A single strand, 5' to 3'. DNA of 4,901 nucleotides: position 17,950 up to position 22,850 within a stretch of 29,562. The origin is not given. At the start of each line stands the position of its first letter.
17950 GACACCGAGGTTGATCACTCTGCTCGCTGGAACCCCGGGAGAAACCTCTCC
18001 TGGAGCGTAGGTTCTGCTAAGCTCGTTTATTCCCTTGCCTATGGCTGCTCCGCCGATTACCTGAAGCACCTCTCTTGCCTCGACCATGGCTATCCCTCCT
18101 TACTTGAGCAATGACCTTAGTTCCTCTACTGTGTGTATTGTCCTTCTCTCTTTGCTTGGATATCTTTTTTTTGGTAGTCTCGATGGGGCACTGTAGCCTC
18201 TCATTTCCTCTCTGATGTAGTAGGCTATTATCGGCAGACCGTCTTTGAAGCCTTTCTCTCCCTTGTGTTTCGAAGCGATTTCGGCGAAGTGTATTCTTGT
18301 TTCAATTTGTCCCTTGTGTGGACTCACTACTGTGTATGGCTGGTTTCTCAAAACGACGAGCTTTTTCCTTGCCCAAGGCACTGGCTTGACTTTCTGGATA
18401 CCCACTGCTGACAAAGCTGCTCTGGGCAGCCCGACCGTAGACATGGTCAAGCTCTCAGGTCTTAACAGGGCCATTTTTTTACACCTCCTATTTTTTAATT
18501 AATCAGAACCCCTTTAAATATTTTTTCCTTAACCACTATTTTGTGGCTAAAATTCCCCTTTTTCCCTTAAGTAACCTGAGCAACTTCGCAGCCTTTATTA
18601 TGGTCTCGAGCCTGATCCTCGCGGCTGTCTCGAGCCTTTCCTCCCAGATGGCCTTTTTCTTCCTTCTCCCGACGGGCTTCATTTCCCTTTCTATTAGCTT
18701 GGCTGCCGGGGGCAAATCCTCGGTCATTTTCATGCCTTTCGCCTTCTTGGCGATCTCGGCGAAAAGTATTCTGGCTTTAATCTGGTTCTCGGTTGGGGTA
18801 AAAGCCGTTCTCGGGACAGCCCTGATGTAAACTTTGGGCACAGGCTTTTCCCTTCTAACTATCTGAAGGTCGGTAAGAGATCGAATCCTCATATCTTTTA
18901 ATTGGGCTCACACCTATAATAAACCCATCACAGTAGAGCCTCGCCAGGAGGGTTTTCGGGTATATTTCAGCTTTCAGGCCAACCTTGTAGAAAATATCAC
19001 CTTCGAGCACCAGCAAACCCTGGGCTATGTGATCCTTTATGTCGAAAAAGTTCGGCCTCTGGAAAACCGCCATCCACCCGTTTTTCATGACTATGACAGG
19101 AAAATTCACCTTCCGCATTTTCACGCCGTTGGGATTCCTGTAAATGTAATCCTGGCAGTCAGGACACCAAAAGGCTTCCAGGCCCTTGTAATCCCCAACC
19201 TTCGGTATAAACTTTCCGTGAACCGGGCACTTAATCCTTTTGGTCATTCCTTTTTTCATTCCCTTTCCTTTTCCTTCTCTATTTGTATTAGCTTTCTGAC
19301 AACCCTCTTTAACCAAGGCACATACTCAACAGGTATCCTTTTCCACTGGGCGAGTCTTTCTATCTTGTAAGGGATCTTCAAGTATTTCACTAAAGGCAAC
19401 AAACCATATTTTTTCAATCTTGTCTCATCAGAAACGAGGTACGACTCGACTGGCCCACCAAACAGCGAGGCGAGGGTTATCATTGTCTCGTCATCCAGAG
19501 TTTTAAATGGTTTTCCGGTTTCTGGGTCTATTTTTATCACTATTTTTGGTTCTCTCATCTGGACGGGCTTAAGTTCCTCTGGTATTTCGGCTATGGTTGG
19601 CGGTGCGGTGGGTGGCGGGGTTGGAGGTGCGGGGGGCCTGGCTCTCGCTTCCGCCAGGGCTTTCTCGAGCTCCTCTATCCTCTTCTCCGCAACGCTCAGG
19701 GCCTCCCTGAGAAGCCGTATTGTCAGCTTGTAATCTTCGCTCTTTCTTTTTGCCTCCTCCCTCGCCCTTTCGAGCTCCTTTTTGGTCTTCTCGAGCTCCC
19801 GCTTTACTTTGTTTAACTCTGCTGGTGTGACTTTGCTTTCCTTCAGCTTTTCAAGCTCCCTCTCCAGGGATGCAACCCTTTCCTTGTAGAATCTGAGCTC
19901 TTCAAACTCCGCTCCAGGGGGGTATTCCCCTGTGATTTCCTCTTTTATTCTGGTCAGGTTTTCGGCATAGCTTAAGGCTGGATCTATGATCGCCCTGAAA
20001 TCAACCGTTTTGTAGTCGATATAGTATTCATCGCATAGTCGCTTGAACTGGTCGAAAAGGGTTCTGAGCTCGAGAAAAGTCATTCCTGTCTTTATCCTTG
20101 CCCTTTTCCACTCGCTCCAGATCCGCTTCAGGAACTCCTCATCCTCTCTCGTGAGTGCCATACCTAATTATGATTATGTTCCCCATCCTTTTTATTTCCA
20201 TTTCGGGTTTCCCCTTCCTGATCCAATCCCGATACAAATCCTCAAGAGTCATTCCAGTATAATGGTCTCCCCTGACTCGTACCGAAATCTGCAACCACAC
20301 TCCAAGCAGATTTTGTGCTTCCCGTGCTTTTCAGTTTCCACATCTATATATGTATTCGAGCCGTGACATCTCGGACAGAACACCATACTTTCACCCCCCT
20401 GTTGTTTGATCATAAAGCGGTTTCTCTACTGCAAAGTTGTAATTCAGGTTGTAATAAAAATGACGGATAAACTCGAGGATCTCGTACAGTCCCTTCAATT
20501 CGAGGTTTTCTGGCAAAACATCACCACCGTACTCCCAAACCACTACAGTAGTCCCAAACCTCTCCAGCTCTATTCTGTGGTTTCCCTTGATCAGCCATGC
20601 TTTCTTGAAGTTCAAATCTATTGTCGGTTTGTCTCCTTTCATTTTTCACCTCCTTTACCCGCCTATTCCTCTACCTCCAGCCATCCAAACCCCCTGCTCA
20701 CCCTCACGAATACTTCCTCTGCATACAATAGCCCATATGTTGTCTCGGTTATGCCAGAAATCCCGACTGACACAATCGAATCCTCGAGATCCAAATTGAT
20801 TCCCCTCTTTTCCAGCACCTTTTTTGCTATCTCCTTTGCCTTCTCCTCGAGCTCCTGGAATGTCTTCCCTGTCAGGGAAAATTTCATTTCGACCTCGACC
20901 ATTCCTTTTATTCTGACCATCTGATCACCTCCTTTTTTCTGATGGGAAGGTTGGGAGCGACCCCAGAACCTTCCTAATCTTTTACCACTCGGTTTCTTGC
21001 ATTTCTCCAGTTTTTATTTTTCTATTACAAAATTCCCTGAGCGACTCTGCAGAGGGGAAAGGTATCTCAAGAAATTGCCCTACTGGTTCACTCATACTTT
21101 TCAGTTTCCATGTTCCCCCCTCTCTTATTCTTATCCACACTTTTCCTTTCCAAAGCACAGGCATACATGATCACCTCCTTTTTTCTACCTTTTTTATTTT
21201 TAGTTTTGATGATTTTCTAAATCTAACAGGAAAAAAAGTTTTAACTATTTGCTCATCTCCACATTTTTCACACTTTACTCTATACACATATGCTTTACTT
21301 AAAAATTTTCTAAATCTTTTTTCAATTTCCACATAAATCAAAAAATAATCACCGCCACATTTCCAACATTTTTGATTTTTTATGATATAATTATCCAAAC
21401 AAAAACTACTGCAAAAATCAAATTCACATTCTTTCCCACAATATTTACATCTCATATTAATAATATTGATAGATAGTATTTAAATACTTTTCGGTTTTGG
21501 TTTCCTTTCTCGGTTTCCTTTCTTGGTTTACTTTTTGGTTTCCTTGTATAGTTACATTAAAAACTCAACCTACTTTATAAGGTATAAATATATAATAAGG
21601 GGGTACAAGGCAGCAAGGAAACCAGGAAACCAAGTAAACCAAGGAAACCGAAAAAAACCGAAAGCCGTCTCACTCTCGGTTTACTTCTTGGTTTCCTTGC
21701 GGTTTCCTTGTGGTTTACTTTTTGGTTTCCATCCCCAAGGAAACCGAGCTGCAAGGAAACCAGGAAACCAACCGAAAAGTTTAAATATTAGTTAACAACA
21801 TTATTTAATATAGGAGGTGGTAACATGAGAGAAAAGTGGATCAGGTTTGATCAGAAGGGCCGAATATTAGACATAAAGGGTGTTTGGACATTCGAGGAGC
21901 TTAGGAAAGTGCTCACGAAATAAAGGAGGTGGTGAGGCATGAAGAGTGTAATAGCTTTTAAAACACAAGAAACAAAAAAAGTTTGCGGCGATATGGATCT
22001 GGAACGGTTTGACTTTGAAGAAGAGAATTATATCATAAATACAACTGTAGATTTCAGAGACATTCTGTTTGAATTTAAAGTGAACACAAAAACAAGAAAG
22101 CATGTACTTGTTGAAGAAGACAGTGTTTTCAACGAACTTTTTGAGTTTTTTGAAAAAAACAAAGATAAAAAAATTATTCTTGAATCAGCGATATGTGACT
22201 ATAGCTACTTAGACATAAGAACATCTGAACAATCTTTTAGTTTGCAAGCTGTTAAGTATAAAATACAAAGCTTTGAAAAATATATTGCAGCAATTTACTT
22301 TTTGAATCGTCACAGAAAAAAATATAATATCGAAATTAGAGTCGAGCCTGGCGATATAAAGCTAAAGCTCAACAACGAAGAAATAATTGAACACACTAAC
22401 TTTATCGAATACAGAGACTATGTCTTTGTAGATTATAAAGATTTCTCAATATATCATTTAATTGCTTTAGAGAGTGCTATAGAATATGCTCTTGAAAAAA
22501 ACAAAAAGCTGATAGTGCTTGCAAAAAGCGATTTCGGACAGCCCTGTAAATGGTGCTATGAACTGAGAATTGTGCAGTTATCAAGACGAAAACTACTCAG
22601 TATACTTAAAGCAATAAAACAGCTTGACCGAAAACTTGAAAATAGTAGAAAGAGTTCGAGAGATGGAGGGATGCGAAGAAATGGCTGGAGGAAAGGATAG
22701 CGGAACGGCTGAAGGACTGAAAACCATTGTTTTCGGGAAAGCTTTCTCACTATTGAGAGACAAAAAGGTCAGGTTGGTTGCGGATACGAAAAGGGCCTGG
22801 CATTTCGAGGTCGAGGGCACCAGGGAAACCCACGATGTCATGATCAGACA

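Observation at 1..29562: Candidate new archaeal virus lineage: two SJR-like capsid genes but no packaging ATPase, polymerase or integrase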

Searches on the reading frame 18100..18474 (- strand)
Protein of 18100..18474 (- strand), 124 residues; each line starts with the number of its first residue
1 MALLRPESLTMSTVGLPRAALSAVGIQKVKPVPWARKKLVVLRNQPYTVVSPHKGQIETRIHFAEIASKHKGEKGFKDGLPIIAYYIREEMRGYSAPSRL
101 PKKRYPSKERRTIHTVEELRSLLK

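Call 88: search_protein_families(library=phrogs, proteins=[window:18100-18474:-], max_evalue=0.01)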
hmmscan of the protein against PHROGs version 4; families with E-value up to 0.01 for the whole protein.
window:18100-18474:- (124 aa): 0 families

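Call 121: search_solved_structures(query=window:18100-18474:-, max_evalue=10)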
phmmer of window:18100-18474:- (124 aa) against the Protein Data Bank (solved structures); distinct sequences matched with E-value up to 10: 0.

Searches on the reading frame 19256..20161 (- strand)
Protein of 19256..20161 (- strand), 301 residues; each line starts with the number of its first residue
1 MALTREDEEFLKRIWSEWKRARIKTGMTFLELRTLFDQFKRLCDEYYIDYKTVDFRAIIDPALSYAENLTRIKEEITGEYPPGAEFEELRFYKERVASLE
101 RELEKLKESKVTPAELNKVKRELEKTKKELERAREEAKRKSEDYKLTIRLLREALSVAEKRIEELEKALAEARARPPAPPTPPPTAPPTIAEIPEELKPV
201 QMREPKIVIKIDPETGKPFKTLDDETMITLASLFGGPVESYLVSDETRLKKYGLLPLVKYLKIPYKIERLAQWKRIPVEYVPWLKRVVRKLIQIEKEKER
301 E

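Call 12: search_protein_families(library=pfam, proteins=[window:19256-20161:-], max_evalue=0.1)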
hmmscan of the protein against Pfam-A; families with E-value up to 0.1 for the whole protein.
window:19256-20161:- (301 aa): 9 families
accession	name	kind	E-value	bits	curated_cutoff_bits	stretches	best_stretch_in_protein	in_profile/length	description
PF05193.26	Peptidase_M16_C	-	0.00075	19.9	23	0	92-123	150-181/181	Peptidase M16 inactive domain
PF02181.28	FH2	-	0.011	15.3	34.8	1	95-174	259-339/372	Formin Homology 2 Domain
PF06050.19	HGD-D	-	0.023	14.7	28.4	1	77-177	85-186/342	2-hydroxyglutaryl-CoA dehydratase, D-component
PF00846.24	Hanta_nucleocap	-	0.045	13.1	27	1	114-183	9-77/428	Hantavirus nucleocapsid protein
PF20503.3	DUF6730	-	0.053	14.9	27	1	87-145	13-70/82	Family of unknown function (DUF6730)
PF17193.9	MukF_C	-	0.054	14.2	27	0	67-123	47-103/158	MukF C-terminal domain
PF06785.16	UPF0242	-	0.061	13.8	33.5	1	91-167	101-178/194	Uncharacterised protein family (UPF0242) N-terminus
PF05192.23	MutS_III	-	0.077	13.7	34.1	1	86-159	68-142/194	MutS domain III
PF16846.10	Cep3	-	0.095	11.7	22.5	0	95-141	252-300/511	Centromere DNA-binding protein complex CBF3 subunit B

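Call 34: search_protein_families(library=phrogs, proteins=[window:19256-20161:-], max_evalue=0.1)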
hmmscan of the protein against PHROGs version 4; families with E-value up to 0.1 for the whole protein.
window:19256-20161:- (301 aa): 9 families
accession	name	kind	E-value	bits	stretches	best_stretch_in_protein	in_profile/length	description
phrog_1847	-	unknown function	0.00024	21.1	1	84-174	244-335/474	-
phrog_284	-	DNA, RNA and nucleotide metabolism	0.00028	20.9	1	44-186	7-123/398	exonuclease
phrog_3550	-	unknown function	0.0039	18.5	1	112-175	3-61/79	-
phrog_5036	-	unknown function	0.01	17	1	52-136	67-151/158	-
phrog_77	-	DNA, RNA and nucleotide metabolism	0.018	14.5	1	85-170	686-787/967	SbcC-like subunit of palindrome specific endonuclease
phrog_29688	-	unknown function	0.022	15.9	0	107-139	12-44/59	-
phrog_1660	-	head and packaging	0.034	14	1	93-175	134-214/405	PmgS-like head morphogenesis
phrog_3017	-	head and packaging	0.045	14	1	54-172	225-334/402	head maturation protease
phrog_1272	-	tail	0.069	11.8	1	88-173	113-202/1606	tail length tape measure protein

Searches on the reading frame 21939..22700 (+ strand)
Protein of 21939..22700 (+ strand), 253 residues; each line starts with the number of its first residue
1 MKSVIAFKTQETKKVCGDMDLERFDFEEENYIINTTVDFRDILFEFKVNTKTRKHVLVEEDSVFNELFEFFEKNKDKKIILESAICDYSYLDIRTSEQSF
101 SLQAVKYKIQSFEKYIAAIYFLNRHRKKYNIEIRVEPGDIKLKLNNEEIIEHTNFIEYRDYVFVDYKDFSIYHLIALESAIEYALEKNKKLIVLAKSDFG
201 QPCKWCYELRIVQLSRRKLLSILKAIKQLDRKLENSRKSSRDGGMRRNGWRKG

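Call 12: search_protein_families(library=pfam, proteins=[window:21939-22700:+], max_evalue=0.1)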
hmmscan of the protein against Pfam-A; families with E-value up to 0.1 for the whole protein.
window:21939-22700:+ (253 aa): 0 families

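Call 34: search_protein_families(library=phrogs, proteins=[window:21939-22700:+], max_evalue=0.1)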
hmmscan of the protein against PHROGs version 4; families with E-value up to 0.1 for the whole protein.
window:21939-22700:+ (253 aa): 0 families

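Call 123: find_homologous_proteins(query=window:21939-22700:+, max_evalue=0.01)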
Query window:21939-22700:+ (253 aa): 1 proteins with E <= 0.01 among 2835 candidates.
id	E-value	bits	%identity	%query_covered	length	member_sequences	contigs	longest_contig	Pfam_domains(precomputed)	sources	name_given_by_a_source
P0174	6.2e-148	509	100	93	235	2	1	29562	-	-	-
